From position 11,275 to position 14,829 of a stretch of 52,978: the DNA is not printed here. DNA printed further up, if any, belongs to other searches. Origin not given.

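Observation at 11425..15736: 1084-aa NTPase-TPR-BTAD regulator divergently paired with a PEP-CTERM protein gene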

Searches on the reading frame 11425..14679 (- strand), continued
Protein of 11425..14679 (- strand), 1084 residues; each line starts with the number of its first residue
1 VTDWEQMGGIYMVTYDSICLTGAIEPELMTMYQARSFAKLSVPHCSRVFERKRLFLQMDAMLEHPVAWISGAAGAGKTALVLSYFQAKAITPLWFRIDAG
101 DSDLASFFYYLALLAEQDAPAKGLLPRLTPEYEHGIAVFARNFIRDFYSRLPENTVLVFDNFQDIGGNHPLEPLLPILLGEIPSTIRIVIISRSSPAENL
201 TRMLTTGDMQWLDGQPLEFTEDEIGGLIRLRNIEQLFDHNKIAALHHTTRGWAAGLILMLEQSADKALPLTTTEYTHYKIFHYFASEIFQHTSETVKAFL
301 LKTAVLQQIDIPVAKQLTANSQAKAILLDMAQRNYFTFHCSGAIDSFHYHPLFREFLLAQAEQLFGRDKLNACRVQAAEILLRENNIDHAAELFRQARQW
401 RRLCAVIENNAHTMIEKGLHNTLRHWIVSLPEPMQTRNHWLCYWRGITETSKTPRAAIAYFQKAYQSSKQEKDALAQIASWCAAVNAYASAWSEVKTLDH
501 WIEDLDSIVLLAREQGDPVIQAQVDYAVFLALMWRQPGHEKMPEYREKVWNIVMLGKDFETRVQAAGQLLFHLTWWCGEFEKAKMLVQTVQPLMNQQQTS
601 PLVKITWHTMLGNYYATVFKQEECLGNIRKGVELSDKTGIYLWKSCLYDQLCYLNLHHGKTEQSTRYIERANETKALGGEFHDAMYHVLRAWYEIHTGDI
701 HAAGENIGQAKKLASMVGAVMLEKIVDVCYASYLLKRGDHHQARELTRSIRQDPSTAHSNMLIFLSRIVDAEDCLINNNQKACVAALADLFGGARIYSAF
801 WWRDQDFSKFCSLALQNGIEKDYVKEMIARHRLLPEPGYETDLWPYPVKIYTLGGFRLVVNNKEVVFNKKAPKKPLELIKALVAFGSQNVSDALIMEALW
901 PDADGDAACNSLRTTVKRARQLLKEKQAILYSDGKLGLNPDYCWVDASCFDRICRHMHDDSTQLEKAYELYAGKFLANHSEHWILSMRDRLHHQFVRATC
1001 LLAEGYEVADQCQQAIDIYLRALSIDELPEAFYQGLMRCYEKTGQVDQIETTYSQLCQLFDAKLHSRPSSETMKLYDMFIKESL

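Call 11: find_homologous_proteins(query=window:11425-14646:-)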
Query window:11425-14646:- (1073 aa): 1221 proteins with E <= 0.001 among 8000 candidates; the best 120 are listed.
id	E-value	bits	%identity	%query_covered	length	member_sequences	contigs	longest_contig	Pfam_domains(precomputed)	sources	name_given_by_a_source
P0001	0.0e+0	2498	99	100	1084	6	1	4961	PF03704.24,PF25873.1,PF13428.13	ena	-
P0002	0.0e+0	2065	86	95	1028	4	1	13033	PF03704.24,PF25873.1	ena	-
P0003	0.0e+0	2010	81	98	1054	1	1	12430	PF03704.24,PF25873.1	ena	-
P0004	0.0e+0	1968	80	97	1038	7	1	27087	PF03704.24,PF25873.1,PF00486.35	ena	-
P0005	0.0e+0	1870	75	98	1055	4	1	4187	PF03704.24,PF25873.1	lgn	-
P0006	0.0e+0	1815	74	98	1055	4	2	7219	PF03704.24,PF25873.1,PF05729.19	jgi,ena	-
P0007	0.0e+0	1230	52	97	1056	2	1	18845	PF03704.24,PF25873.1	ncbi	-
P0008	0.0e+0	1219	52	97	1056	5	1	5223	PF03704.24,PF25873.1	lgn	-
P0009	0.0e+0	1039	46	97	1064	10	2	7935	PF03704.24,PF25873.1,PF13191.13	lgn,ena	-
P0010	7.6e-263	893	52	72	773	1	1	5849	PF25873.1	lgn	-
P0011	8.9e-189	648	33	97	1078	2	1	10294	PF03704.24,PF25873.1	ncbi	ncbi:MAG TPA: BTAD domain-containing putative transcriptional regulator [Burkholderiales bacterium]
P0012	2.7e-186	640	32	100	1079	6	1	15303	PF03704.24,PF25873.1,PF13401.13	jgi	jgi:ATP/maltotriose-dependent transcriptional regulator MalT/DNA-binding SARP family transcriptional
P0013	8.2e-184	632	32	98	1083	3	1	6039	PF03704.24,PF25873.1,PF17874.8,PF00515.35,PF13424.13,PF13176.13,PF13401.13,PF07719.24,PF13191.13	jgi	-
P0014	2.1e-182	627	33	98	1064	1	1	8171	PF03704.24,PF25873.1,PF13191.13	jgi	jgi:LuxR family maltose regulon positive regulatory protein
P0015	4.3e-182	626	33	98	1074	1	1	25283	PF03704.24,PF25873.1,PF00486.35,PF13191.13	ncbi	-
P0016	5.3e-182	626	32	98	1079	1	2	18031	PF03704.24,PF25873.1,PF13191.13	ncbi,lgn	-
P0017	3.8e-181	623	32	98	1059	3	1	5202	PF14559.13,PF03704.24,PF25873.1,PF17874.8,PF07719.24,PF13191.13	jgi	jgi:LuxR family maltose regulon positive regulatory protein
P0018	5.7e-180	619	32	98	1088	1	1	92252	PF03704.24,PF25873.1,PF13191.13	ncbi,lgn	-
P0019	4.8e-178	612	33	98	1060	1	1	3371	PF03704.24,PF25873.1,PF17874.8,PF00515.35,PF13424.13,PF13401.13,PF13181.13,PF07719.24,PF13174.13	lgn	-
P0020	1.0e-176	608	32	98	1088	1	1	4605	PF03704.24,PF25873.1,PF17874.8,PF13191.13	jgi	jgi:DNA-binding SARP family transcriptional activator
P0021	2.6e-176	607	31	97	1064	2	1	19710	PF03704.24,PF25873.1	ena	-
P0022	3.3e-176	606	34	97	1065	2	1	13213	PF03704.24,PF25873.1,PF13401.13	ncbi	-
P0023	4.6e-175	603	33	96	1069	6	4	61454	PF03704.24,PF25873.1,PF07719.24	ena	-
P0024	1.1e-174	601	32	97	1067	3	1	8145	PF03704.24,PF25873.1,PF00515.35,PF13428.13,PF13181.13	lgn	-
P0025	1.1e-174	601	32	97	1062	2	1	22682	PF03704.24,PF25873.1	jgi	jgi:LuxR family maltose regulon positive regulatory protein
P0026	2.4e-174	600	31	98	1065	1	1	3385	PF03704.24,PF25873.1,PF13424.13,PF13428.13,PF13191.13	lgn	-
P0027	2.5e-174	600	33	97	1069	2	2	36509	PF03704.24,PF25873.1,PF00515.35,PF13424.13,PF07719.24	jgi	jgi:LuxR family maltose regulon positive regulatory protein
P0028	4.0e-174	600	32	97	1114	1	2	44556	PF03704.24,PF25873.1,PF17874.8,PF24883.3,PF13424.13,PF13181.13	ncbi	-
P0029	1.4e-173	598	32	97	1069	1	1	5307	PF03704.24,PF25873.1,PF13401.13,PF13191.13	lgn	-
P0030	2.4e-173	597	32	97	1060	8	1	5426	PF07721.21,PF14559.13,PF03704.24,PF25873.1,PF17874.8,PF24883.3,PF13424.13,PF13401.13,PF13428.13,PF07719.24,PF13191.13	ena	-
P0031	1.3e-172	595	32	97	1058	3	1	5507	PF03704.24,PF25873.1,PF17874.8,PF24883.3,PF13424.13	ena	-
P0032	4.0e-172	593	31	97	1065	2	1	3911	PF14559.13,PF03704.24,PF25873.1,PF13428.13,PF07719.24,PF13191.13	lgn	-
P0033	7.9e-172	592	33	97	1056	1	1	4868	PF03704.24,PF25873.1,PF17874.8,PF00515.35,PF13424.13,PF07719.24,PF13191.13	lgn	-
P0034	8.0e-172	592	32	98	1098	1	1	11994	PF03704.24,PF25873.1,PF17874.8,PF13191.13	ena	-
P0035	9.2e-172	592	32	97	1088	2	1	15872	PF03704.24,PF25873.1,PF13191.13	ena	-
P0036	1.0e-171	592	31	97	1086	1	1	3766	PF03704.24,PF25873.1,PF24883.3,PF00515.35,PF13424.13,PF13176.13,PF13401.13,PF13181.13,PF07719.24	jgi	jgi:LuxR family transcriptional regulator, maltose regulon positive regulatory protein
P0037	3.0e-171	590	32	96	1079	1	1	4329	PF14559.13,PF03704.24,PF25873.1,PF17874.8,PF24883.3,PF13424.13,PF13428.13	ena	-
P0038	3.3e-171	590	31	97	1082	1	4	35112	PF03704.24,PF25873.1,PF13432.13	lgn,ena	-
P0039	5.2e-171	589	33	97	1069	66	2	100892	PF03704.24,PF25873.1,PF13401.13,PF13191.13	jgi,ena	-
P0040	9.3e-171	588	32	97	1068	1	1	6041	PF03704.24,PF25873.1,PF17874.8,PF13424.13,PF13191.13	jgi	jgi:DNA-binding SARP family transcriptional activator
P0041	1.6e-170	588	33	97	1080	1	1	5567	PF03704.24,PF25873.1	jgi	jgi:LuxR family transcriptional regulator, maltose regulon positive regulatory protein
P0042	1.1e-169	585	32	96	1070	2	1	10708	PF03704.24,PF25873.1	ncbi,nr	ncbi:MAG TPA: BTAD domain-containing putative transcriptional regulator [Burkholderiales bacterium]|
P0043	2.2e-169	584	32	97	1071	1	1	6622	PF03704.24,PF25873.1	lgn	-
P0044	4.7e-169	583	33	97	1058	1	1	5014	PF03704.24,PF25873.1,PF17874.8,PF13424.13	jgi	-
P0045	5.0e-169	583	31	97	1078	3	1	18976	PF03704.24,PF25873.1,PF24883.3,PF00486.35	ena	-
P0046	1.3e-168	581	32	97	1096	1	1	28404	PF03704.24,PF25873.1,PF17874.8,PF00515.35,PF13424.13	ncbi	ncbi:MAG: BTAD domain-containing putative transcriptional regulator [Nitrospirota bacterium]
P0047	2.2e-168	580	31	97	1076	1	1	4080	PF03704.24,PF25873.1,PF17874.8,PF13424.13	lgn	-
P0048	2.3e-168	580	32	96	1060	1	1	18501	PF03704.24,PF25873.1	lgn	-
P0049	3.0e-168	580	31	99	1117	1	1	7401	PF03704.24,PF25873.1,PF13191.13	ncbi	-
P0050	4.2e-168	580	32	97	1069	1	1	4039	PF03704.24,PF25873.1,PF13401.13,PF13191.13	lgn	-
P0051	4.4e-168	580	32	97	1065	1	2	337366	PF03704.24,PF25873.1,PF24883.3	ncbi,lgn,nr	ncbi:MAG: hypothetical protein HYS21_02085 [Deltaproteobacteria bacterium]|nr:hypothetical protein [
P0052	4.4e-168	580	32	97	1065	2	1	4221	PF03704.24,PF25873.1,PF17874.8,PF24883.3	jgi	jgi:LuxR family maltose regulon positive regulatory protein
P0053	5.8e-168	579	32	97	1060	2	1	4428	PF03704.24,PF25873.1,PF24883.3,PF13424.13,PF13401.13,PF13428.13,PF13181.13,PF07719.24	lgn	-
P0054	1.3e-167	578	32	95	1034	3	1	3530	PF03704.24,PF25873.1,PF17874.8,PF00515.35,PF13424.13,PF13401.13,PF07719.24,PF13174.13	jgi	jgi:DNA-binding SARP family transcriptional activator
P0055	1.6e-167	578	32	97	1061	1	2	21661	PF03704.24,PF25873.1,PF24883.3,PF13424.13,PF13401.13,PF13428.13,PF07719.24,PF13191.13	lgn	-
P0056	1.8e-167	577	32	97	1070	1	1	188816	PF03704.24,PF25873.1,PF13401.13,PF13191.13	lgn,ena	-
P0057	2.9e-167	577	32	98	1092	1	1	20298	PF03704.24,PF25873.1,PF24883.3,PF00515.35,PF13191.13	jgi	jgi:DNA-binding SARP family transcriptional activator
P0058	3.1e-167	577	32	96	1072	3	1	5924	PF14559.13,PF03704.24,PF25873.1,PF17874.8,PF13424.13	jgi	-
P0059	4.1e-167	576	31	97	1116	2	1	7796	PF03704.24,PF25873.1,PF17874.8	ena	-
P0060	1.3e-166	575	31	97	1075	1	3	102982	PF03704.24,PF25873.1,PF24883.3,PF00515.35,PF00486.35,PF13401.13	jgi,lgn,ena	-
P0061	2.4e-166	574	31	97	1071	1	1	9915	PF03704.24,PF25873.1,PF13424.13,PF07719.24,PF13191.13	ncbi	-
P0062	2.5e-166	574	31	97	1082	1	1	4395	PF03704.24,PF25873.1,PF24883.3,PF07719.24,PF13191.13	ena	-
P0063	4.3e-166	573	31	98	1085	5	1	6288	PF14559.13,PF03704.24,PF25873.1,PF17874.8,PF00515.35,PF13424.13,PF13428.13,PF13181.13,PF07719.24,PF13191.13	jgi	jgi:ATP/maltotriose-dependent transcriptional regulator MalT/DNA-binding SARP family transcriptional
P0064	7.0e-166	572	32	97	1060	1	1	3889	PF03704.24,PF25873.1,PF17874.8,PF24883.3,PF00515.35,PF13424.13,PF13401.13,PF13428.13,PF07719.24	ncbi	-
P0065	7.9e-166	572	31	98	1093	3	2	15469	PF03704.24,PF25873.1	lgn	-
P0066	9.2e-166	572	31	98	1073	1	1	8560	PF03704.24,PF25873.1,PF24883.3,PF13191.13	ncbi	-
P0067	1.0e-165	572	33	97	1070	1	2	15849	PF03704.24,PF25873.1,PF24883.3,PF13401.13,PF13191.13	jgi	-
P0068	1.4e-165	571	32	95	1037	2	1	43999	PF03704.24,PF25873.1,PF17874.8,PF13424.13,PF13176.13,PF13401.13,PF07719.24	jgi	jgi:DNA-binding SARP family transcriptional activator/uncharacterized protein (DUF2249 family)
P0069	1.8e-165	571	32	98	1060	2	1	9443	PF03704.24,PF25873.1,PF17874.8,PF24883.3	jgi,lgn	jgi:ATP/maltotriose-dependent transcriptional regulator MalT/DNA-binding SARP family transcriptional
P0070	1.9e-165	571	31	93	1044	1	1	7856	PF03704.24,PF25873.1,PF17874.8,PF13424.13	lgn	-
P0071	3.0e-165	570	32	97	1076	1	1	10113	PF03704.24,PF25873.1,PF24883.3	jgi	-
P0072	3.4e-165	570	32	97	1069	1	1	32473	PF03704.24,PF25873.1,PF17874.8,PF00515.35,PF13401.13,PF13174.13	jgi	jgi:LuxR family maltose regulon positive regulatory protein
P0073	3.6e-165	570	31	97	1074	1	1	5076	PF03704.24,PF25873.1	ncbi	-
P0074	4.9e-165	569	32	97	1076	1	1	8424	PF03704.24,PF25873.1,PF17874.8,PF00515.35,PF13424.13,PF07719.24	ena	-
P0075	5.2e-165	569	31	97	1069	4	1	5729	PF03704.24,PF25873.1,PF17874.8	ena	-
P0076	6.2e-165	569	30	94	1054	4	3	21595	PF14559.13,PF03704.24,PF25873.1,PF17874.8,PF13428.13,PF13181.13,PF07719.24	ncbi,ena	-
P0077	7.2e-165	569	31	98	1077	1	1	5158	PF03704.24,PF25873.1,PF13191.13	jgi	jgi:LuxR family transcriptional regulator, maltose regulon positive regulatory protein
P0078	8.6e-165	569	32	97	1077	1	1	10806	PF03704.24,PF25873.1,PF13191.13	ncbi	-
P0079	9.4e-165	568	32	98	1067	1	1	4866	PF03704.24,PF25873.1,PF17874.8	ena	-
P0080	1.2e-164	568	31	98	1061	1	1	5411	PF03704.24,PF25873.1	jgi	-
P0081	1.5e-164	568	31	97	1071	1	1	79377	PF03704.24,PF25873.1,PF13414.13,PF13176.13,PF00486.35,PF07719.24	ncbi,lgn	-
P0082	1.6e-164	568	31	97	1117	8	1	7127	PF03704.24,PF25873.1,PF13191.13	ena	-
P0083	1.7e-164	568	32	97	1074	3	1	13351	PF03704.24,PF25873.1,PF13191.13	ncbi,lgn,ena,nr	ncbi:MAG TPA: hypothetical protein ENK12_02110 [Gammaproteobacteria bacterium]|nr:hypothetical prote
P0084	1.9e-164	567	32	97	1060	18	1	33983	PF03704.24,PF25873.1,PF17874.8,PF13401.13,PF13428.13,PF07719.24,PF13191.13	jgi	jgi:DNA-binding SARP family transcriptional activator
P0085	2.1e-164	567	31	97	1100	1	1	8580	PF03704.24,PF25873.1,PF13191.13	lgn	-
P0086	2.1e-164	567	31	98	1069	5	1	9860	PF03704.24,PF25873.1,PF17874.8,PF13428.13,PF07719.24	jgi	jgi:LuxR family maltose regulon positive regulatory protein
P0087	4.0e-164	566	33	97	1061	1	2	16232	PF03704.24,PF25873.1,PF24883.3,PF13191.13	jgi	jgi:DNA-binding SARP family transcriptional activator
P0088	4.7e-164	566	32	97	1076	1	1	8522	PF03704.24,PF25873.1,PF13428.13,PF07719.24,PF13191.13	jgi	-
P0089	8.9e-164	565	31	98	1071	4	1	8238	PF03704.24,PF25873.1,PF17874.8,PF24883.3,PF13428.13,PF13181.13,PF13191.13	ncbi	-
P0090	9.3e-164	565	32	96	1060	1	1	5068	PF03704.24,PF25873.1,PF17874.8,PF07719.24,PF13191.13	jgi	jgi:LuxR family maltose regulon positive regulatory protein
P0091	9.7e-164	565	31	98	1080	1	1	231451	PF03704.24,PF25873.1,PF00515.35,PF13424.13,PF13432.13,PF07719.24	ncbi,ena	-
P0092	1.0e-163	565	32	97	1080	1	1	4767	PF14559.13,PF03704.24,PF25873.1,PF13424.13,PF07719.24,PF13191.13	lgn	-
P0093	1.4e-163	565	32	97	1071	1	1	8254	PF03704.24,PF25873.1,PF17874.8,PF00515.35,PF13176.13,PF13181.13,PF07719.24,PF13191.13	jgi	jgi:DNA-binding SARP family transcriptional activator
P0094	1.4e-163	565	30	97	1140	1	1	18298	PF03704.24,PF25873.1,PF17874.8,PF00515.35,PF13424.13,PF13432.13,PF13428.13,PF07719.24,PF13174.13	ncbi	-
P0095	1.6e-163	564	32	97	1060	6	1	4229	PF14559.13,PF03704.24,PF25873.1,PF25058.2,PF17874.8,PF13424.13,PF13428.13,PF07719.24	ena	-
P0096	1.6e-163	564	33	97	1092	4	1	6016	PF03704.24,PF25873.1,PF24883.3,PF13401.13,PF13191.13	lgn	-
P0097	1.6e-163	564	32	98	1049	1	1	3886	PF03704.24,PF25873.1,PF13424.13,PF00486.35,PF13401.13,PF07719.24,PF13191.13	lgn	-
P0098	2.0e-163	564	32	97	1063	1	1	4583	PF03704.24,PF25873.1,PF17874.8,PF24883.3,PF00515.35,PF13424.13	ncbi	-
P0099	2.1e-163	564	31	97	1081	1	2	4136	PF03704.24,PF25873.1,PF24883.3,PF00486.35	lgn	-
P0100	2.2e-163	564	32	95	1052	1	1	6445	PF03704.24,PF25873.1,PF17874.8,PF00515.35,PF13424.13,PF13401.13,PF07719.24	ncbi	-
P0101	3.7e-163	563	31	97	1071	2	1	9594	PF03704.24,PF25873.1,PF00515.35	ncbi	-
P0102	4.5e-163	563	31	97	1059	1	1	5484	PF03704.24,PF25873.1,PF00515.35,PF13191.13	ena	-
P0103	4.8e-163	563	31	97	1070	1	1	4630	PF10602.16,PF03704.24,PF25058.2,PF13401.13,PF13428.13,PF25873.1,PF17874.8,PF24883.3,PF00515.35,PF13424.13,PF13432.13,PF07719.24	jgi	jgi:LuxR family maltose regulon positive regulatory protein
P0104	6.5e-163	562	32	97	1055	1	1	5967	PF03704.24,PF25873.1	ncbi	-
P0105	7.3e-163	562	32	97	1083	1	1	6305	PF03704.24,PF25873.1,PF17874.8,PF13424.13,PF13428.13,PF07719.24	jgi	jgi:ATP/maltotriose-dependent transcriptional regulator MalT/DNA-binding SARP family transcriptional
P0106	8.8e-163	562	31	98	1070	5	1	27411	PF03704.24,PF25873.1,PF17874.8,PF24883.3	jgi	-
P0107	9.5e-163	562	32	97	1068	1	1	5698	PF03704.24,PF25873.1,PF24883.3,PF00515.35,PF13424.13,PF13176.13,PF13401.13,PF13428.13,PF07719.24,PF13191.13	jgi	jgi:LuxR family maltose regulon positive regulatory protein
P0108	9.8e-163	562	31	94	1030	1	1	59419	PF03704.24,PF25873.1,PF17874.8,PF00515.35,PF13424.13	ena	-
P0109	1.3e-162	561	31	98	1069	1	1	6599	PF03704.24,PF25873.1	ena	-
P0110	1.5e-162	561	33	97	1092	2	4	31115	PF03704.24,PF25873.1,PF24883.3,PF00515.35,PF13401.13,PF13191.13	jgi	jgi:LuxR family maltose regulon positive regulatory protein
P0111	2.5e-162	560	31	97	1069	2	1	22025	PF03704.24,PF25873.1,PF24883.3,PF00486.35,PF13401.13,PF07719.24,PF13191.13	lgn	-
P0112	3.1e-162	560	31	99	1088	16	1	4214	PF03704.24,PF25873.1,PF24883.3,PF13191.13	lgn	-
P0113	3.2e-162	560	32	98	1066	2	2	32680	PF03704.24,PF25873.1,PF24883.3,PF13401.13,PF13181.13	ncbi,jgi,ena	-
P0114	3.8e-162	560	30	97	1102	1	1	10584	PF03704.24,PF25873.1,PF24883.3,PF00515.35,PF12895.14,PF13424.13,PF13176.13,PF07719.24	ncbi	-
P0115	4.8e-162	560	32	97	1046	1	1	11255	PF03704.24,PF25873.1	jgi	jgi:LuxR family maltose regulon positive regulatory protein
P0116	5.9e-162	559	32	97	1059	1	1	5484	PF03704.24,PF25873.1,PF17874.8,PF13424.13,PF13401.13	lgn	-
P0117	6.4e-162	559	31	96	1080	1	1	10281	PF03704.24,PF25873.1,PF13428.13,PF13191.13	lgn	-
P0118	6.4e-162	559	32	97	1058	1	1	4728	PF03704.24,PF25873.1,PF13428.13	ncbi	-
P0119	7.1e-162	559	31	97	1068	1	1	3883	PF03704.24,PF25873.1,PF00515.35,PF13401.13,PF13181.13,PF13191.13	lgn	-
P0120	7.6e-162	559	31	97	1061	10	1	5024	PF03704.24,PF25873.1,PF17874.8,PF24883.3,PF00515.35,PF13424.13,PF07719.24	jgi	-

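Call 13: find_encoding_contigs(protein=P0004, flank=8000, max_places=3)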
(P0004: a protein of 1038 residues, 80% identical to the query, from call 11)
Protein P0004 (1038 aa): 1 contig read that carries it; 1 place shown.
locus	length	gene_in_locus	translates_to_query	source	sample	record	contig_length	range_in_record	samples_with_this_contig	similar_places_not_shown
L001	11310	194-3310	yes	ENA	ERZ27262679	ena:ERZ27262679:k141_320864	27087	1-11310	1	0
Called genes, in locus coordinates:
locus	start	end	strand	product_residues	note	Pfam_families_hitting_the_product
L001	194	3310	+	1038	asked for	PF25873:WHD_MalT, PF00486:Trans_reg_C (faint), PF03704:BTAD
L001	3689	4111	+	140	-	PF25213:HVO_A0261_N (weak), PF01047:MarR, PF12802:MarR_2, PF13463:HTH_27 (faint), PF09339:HTH_IclR (weak), PF13412:HTH_24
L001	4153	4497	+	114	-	-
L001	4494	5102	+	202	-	PF02798:GST_N, PF13417:GST_N_3, PF13409:GST_N_2, PF13410:GST_C_2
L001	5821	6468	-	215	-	PF00578:AhpC-TSA, PF08534:Redoxin, PF13911:AhpC-TSA_2 (weak)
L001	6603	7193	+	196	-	PF00440:TetR_N, PF16925:TetR_C_13, PF21993:TetR_C_13_2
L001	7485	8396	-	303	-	PF00126:HTH_1, PF03466:LysR_substrate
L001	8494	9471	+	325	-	PF08240:ADH_N, PF00107:ADH_zinc_N, PF13602:ADH_zinc_N_2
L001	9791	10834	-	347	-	PF00724:Oxidored_FMN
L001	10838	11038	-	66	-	-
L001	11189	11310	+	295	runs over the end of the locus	PF00126:HTH_1, PF03466:LysR_substrate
